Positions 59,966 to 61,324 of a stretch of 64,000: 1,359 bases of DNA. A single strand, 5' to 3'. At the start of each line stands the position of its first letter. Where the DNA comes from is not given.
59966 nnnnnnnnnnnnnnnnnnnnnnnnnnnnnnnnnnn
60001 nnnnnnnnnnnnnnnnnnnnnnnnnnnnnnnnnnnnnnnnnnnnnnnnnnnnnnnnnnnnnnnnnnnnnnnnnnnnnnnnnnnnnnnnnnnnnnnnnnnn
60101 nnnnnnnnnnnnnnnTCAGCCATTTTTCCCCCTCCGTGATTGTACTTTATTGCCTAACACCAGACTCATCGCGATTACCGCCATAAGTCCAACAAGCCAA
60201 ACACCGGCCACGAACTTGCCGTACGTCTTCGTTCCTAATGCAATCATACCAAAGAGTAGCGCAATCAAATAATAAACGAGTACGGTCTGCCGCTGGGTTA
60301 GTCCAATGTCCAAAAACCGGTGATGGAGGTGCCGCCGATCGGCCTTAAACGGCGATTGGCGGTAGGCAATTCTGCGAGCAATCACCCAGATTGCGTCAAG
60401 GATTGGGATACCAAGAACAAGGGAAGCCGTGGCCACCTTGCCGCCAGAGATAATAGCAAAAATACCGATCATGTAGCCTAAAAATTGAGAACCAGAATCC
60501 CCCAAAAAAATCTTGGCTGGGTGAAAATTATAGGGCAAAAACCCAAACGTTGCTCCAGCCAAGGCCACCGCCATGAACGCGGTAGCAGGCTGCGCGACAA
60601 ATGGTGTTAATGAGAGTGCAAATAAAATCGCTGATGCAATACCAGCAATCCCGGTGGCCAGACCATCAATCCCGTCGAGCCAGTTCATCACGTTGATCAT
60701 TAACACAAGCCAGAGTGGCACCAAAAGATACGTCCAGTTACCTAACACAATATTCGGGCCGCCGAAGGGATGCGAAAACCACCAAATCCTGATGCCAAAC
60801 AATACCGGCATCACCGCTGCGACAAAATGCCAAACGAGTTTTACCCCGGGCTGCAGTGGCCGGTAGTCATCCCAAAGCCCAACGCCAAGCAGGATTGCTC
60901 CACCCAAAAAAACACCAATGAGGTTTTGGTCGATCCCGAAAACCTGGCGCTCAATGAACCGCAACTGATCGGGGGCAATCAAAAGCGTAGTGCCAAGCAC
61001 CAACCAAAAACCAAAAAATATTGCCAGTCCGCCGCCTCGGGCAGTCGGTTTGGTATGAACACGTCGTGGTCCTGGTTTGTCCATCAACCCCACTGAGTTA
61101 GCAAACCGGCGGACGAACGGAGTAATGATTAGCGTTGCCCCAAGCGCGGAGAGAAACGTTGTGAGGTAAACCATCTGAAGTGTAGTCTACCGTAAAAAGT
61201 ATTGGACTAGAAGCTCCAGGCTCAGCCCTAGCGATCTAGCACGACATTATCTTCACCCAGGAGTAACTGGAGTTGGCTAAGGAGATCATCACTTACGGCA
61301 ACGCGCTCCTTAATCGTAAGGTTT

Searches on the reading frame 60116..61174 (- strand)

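Call 91: search_protein_families(library=pfam, proteins=[window:60116-61174:-], max_evalue=0.01)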
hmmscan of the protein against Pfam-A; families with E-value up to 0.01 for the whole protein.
window:60116-61174:- (352 aa): 1 family
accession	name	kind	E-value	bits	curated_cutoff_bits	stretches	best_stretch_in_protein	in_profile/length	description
PF00953.26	Glycos_transf_4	-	1.2e-36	126.6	27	1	86-243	2-159/160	Glycosyl transferase family 4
